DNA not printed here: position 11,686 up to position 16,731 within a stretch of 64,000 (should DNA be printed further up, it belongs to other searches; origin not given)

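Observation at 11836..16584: Giant 1582-aa surface protein combining repeated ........-initiated Ig-like modules with DUF2341 and LamG jelly-roll domains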

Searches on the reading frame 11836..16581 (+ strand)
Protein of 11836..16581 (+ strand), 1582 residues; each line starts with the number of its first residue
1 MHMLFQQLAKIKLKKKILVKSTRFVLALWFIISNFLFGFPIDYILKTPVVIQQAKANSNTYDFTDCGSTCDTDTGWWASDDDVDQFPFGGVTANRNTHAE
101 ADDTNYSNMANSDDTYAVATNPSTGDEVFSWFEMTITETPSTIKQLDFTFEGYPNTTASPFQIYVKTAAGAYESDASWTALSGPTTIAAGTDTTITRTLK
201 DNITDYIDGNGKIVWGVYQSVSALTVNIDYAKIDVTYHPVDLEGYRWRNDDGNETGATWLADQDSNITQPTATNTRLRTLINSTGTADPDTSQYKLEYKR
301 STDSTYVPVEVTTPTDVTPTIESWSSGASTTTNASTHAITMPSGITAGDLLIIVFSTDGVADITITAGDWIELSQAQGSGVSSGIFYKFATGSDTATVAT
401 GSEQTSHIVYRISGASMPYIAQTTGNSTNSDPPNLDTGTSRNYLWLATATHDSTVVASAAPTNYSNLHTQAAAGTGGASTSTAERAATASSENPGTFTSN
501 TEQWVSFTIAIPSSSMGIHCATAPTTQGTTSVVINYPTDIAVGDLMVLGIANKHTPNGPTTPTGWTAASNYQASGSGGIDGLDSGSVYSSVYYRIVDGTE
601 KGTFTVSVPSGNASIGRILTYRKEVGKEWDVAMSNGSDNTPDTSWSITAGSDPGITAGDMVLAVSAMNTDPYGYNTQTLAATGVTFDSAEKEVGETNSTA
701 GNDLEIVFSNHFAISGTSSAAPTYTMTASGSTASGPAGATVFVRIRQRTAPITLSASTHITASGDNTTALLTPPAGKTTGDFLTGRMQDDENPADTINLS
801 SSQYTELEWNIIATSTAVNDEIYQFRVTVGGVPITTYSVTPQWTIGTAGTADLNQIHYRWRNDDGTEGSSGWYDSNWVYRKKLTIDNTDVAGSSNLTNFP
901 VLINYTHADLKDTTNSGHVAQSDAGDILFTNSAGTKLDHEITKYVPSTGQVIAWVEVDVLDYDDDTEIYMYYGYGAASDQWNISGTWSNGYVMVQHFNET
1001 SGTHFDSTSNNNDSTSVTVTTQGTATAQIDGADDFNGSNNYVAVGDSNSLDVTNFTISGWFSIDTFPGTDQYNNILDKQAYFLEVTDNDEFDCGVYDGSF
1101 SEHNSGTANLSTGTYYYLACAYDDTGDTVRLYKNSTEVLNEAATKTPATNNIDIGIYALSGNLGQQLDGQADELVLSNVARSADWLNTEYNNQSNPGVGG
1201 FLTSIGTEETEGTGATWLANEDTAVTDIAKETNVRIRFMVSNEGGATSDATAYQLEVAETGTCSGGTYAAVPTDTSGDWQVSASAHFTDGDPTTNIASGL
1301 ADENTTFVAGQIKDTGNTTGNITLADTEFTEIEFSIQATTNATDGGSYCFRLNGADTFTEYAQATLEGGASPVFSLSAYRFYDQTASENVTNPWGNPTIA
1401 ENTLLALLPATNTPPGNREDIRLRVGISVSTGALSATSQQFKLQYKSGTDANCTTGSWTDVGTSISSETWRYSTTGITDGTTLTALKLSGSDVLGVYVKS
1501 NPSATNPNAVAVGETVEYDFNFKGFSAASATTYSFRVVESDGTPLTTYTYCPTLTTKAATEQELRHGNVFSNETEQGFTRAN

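Call 3: search_protein_families(library=pfam, proteins=[window:11836-16581:+], max_evalue=0.1)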
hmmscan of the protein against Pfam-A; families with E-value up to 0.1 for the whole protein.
window:11836-16581:+ (1582 aa): 1 family
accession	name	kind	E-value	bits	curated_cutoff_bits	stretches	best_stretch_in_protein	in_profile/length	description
PF10102.14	DUF2341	-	1.8e-09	38.3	23.4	1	923-1008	1-79/84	Domain of unknown function (DUF2341)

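Call 4: search_protein_families(library=ncbifam, proteins=[window:11836-16581:+], max_evalue=0.1)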
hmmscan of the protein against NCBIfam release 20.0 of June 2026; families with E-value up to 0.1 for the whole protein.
window:11836-16581:+ (1582 aa): 0 families

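Call 9: search_solved_structures(query=window:11836-16581:+, max_evalue=10, show_alignments=3)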
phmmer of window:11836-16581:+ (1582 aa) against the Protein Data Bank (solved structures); distinct sequences matched with E-value up to 10: 0.

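Call 10: find_homologous_proteins(query=window:11836-16581:+, max_evalue=0.001)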
Query window:11836-16581:+ (1582 aa): 47 proteins with E <= 0.001 among 8000 candidates.
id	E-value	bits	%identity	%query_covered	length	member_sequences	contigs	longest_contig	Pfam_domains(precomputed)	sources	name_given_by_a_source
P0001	0.0e+0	3520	100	100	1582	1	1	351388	PF10102.15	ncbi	-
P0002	0.0e+0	2405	68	100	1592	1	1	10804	PF13385.14,PF10102.15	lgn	-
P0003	0.0e+0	2118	61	99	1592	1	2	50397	PF13385.14,PF10102.15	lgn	-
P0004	0.0e+0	2085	61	100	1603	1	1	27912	PF13385.14,PF10102.15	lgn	-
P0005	0.0e+0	1762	67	54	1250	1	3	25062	-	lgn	-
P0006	0.0e+0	1572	68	55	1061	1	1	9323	PF27237.1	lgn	-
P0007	0.0e+0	1406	53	68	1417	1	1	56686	PF13385.14,PF10102.15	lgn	-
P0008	0.0e+0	1320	50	81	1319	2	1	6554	PF10102.15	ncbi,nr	ncbi:DUF2341 domain-containing protein, partial [Candidatus Woesebacteria bacterium]|nr:DUF2341 doma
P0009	0.0e+0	1272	70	44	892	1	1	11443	-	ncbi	ncbi:MAG: hypothetical protein WAU07_00835, partial [Microgenomates group bacterium]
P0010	0.0e+0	1014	61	40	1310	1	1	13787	-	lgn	-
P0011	6.6e-295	1000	60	40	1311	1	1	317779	-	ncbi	-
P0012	9.3e-278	943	57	41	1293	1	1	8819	-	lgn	-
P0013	2.4e-272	925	54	41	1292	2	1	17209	-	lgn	-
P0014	2.3e-245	836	54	22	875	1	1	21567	-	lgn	-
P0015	1.1e-231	790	47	61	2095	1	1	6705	PF13385.14,PF10102.15,PF01364.25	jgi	jgi:hypothetical protein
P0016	1.5e-209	717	43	23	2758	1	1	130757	-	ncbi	-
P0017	7.6e-165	569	48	23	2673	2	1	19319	PF13385.14,PF25788.3,PF02210.32,PF00054.31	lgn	-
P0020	1.5e-81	293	36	22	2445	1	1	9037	PF13385.14,PF10102.15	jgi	jgi:hypothetical protein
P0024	4.6e-56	208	34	25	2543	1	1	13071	PF13385.14,PF10102.15,PF00041.28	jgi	-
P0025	9.8e-55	204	37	22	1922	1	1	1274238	PF22925.4,PF07953.21,PF00354.25,PF13385.14,PF10102.15,PF02210.32,PF00054.31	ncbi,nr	ncbi:DUF2341 domain-containing protein [Candidatus Woesebacteria bacterium]|nr:MAG: DUF2341 domain-c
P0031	1.0e-41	161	37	14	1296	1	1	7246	PF28247.1,PF28238.1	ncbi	-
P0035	2.8e-32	129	45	12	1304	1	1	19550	PF13884.12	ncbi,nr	ncbi:MAG: tail fiber domain-containing protein [Armatimonadetes bacterium]|nr:tail fiber domain-cont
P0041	2.7e-20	90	36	15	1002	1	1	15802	PF21722.5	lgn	-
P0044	9.7e-13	65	40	7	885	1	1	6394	PF21722.5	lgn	-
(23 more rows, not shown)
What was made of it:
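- On Laminin_G_3 / ConA-like lectin superfamily (Pfam PF13385): Precomputed for orthologs P0002-4 (call 10).
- Checked: It is also precomputed for the 61-68% identical orthologs (call 10).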

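Call 46: list_cluster_members(proteins=[P0001, P0011, P0016])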
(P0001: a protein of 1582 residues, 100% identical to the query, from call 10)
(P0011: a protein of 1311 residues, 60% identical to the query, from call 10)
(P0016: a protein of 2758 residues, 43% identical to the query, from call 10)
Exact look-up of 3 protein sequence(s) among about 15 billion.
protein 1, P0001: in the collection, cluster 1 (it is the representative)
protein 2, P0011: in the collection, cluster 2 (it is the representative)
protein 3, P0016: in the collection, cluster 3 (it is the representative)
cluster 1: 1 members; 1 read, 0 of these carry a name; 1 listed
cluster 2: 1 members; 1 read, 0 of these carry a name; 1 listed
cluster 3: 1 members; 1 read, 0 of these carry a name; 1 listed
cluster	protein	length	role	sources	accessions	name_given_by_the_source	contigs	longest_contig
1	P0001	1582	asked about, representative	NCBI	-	-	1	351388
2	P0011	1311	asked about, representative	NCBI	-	-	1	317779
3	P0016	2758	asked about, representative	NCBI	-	-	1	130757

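Call 47: find_encoding_contigs(protein=P0003, flank=10000, max_places=3)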
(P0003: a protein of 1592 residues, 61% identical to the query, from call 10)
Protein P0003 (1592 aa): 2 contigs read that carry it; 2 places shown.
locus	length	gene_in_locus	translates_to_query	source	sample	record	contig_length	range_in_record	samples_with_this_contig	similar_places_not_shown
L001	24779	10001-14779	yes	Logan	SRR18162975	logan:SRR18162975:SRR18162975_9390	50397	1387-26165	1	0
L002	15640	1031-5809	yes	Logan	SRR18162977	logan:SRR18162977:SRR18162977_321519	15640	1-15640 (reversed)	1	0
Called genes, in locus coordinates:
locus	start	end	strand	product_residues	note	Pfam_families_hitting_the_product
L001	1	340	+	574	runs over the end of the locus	?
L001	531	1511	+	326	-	-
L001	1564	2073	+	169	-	PF04203:Sortase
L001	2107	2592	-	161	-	PF10648:Gmad2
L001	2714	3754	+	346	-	-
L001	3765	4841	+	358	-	-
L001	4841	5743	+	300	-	-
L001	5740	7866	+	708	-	PF10102:DUF2341, PF13385:Laminin_G_3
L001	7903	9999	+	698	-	-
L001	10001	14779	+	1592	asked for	PF10102:DUF2341, PF13385:Laminin_G_3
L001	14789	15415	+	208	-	-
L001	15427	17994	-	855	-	-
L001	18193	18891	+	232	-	-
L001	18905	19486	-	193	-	PF02525:Flavodoxin_2, PF03358:FMN_red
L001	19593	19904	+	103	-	PF01638:HxlR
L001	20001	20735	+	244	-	-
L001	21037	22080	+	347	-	PF25917:BSH_RND (faint), PF25990:Beta-barrel_YknX (faint), PF25940:LcnD_C (weak), PF25989:YknX_C (faint)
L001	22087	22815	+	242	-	PF02463:SMC_N (faint), PF00005:ABC_tran, PF13304:AAA_21 (faint)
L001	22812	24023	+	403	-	PF12704:MacB_PCD, PF02687:FtsX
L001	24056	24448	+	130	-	-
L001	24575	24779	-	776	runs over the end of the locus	PF26449:DUF8128, PF01935:DUF87 (weak), PF10412:TrwB_AAD_bind (weak)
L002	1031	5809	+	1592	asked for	PF10102:DUF2341, PF13385:Laminin_G_3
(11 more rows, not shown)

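Call 48: search_protein_families(library=pfam, proteins=[P0006, P0031, P0041, P0044, P0017, P0035], max_evalue=1)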
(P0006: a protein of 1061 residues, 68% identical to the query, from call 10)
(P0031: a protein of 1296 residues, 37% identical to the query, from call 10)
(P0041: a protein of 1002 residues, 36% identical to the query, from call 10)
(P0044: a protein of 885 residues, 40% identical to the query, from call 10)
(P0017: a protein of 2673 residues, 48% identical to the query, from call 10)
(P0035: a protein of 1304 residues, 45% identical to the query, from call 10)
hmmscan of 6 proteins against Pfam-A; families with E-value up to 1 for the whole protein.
P0006 (1061 aa): 1 family
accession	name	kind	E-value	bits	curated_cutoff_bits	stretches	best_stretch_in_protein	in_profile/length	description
PF22021.2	RbmA-like_FnIII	-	0.12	12.7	27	1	574-619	58-104/111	RbmA-like, FnIII domain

P0031 (1296 aa): 1 family
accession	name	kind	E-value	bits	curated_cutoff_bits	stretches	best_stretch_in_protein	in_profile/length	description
PF20419.3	DUF6701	-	2.1e-65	222.4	27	1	798-1294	127-576/577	Family of unknown function (DUF6701)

P0041 (1002 aa): 3 families
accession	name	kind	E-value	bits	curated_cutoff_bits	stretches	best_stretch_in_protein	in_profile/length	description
PF21722.4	Gly_rich_2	-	2.4e-12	47.8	24.3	1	23-239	3-226/226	Glycine-rich domain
PF25788.1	Ig_Rha78A_N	-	0.037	14.7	27.4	1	769-850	7-89/105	Rha78A-like, N-terminal immunoglobulin domain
PF07737.17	ATLF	-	0.57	10.3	27.4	0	478-536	31-89/193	Anthrax toxin lethal factor, N- and C-terminal domain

P0044 (885 aa): 2 families
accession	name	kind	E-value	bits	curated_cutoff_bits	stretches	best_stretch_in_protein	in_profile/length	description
PF21722.4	Gly_rich_2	-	4.1e-13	50.3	24.3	1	565-770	5-225/226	Glycine-rich domain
PF13584.12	BatD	-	0.14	13.3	24.1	0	508-563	4-58/92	BatD DUF11 like domain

P0017 (2673 aa): 5 families
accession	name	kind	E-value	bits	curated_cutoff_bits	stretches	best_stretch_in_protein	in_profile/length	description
PF13385.13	Laminin_G_3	-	1.1e-86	289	27.6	4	1369-1523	1-151/151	Concanavalin A-like lectin/glucanases superfamily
PF02210.31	Laminin_G_2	-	5.2e-11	43.6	22.9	2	1423-1489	26-92/126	Laminin G domain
PF00054.30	Laminin_G_1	-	1.4e-08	35.5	24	1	1417-1497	21-101/131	Laminin G domain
PF25788.1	Ig_Rha78A_N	-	1.2e-05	25.9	27.4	1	2545-2641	10-95/105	Rha78A-like, N-terminal immunoglobulin domain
PF07953.20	Toxin_R_bind_N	-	0.0039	17.3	23.8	1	2333-2364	124-155/191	Clostridium neurotoxin, N-terminal receptor binding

P0035 (1304 aa): 2 families
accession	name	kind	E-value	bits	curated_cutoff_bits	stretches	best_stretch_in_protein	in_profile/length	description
PF13884.11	Peptidase_S74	-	5.4e-07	30.2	22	1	1174-1225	3-57/58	Chaperone of endosialidase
PF12789.12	PTR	-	0.8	10.3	27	0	920-932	47-59/60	Phage tail repeat like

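Call 66: find_encoding_contigs(protein=P0011, flank=10000, max_places=1)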
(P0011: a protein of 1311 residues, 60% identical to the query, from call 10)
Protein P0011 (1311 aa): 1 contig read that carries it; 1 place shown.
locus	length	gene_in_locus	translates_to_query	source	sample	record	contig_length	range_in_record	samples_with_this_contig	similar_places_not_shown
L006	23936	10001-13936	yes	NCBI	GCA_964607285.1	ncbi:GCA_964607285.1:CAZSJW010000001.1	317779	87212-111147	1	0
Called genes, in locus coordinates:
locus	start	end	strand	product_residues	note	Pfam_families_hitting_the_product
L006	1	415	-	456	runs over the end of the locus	PF00006:ATP-synt_ab, PF22919:ATP-synt_VA_C (weak)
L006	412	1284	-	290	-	PF00231:ATP-synt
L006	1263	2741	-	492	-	PF00006:ATP-synt_ab, PF00306:ATP-synt_ab_C (weak)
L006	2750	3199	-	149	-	PF00213:OSCP (weak)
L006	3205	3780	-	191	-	-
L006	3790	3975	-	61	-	-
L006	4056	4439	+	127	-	-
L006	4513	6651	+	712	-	-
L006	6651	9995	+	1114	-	-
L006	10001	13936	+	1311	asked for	-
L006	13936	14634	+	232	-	-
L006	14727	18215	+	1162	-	PF23500:DUF7133 (faint), PF07995:GSDH, PF02210:Laminin_G_2 (faint), PF00801:PKD, PF18911:PKD_4, PF13385:Laminin_G_3, PF05887:Trypan_PARP (weak), PF13385:Laminin_G_3, +2 more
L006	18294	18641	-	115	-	-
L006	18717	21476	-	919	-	PF13620:CarboxypepD_reg (faint)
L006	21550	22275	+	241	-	PF13399:LytR_C (weak)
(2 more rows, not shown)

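Call 67: find_encoding_contigs(protein=P0007, flank=10000, max_places=1)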
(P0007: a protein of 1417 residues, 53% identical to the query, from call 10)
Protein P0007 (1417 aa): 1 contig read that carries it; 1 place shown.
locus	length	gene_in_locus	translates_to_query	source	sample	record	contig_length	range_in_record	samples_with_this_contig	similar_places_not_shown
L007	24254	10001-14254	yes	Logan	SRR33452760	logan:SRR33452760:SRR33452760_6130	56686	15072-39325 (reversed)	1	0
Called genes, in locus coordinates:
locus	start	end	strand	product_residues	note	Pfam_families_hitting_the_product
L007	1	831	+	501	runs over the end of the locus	PF14010:PEPcase_2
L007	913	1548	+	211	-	PF08348:PAS_6, PF13309:HTH_22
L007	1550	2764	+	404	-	PF00291:PALP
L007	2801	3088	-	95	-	-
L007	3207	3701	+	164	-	-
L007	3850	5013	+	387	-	-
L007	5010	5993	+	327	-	-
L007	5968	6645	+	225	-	-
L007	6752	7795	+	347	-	-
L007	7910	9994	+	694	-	-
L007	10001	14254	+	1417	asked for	PF10102:DUF2341, PF13385:Laminin_G_3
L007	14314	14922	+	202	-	-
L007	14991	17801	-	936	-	PF13620:CarboxypepD_reg, PF13715:CarbopepD_reg_2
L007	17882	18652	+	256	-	PF13399:LytR_C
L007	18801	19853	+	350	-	-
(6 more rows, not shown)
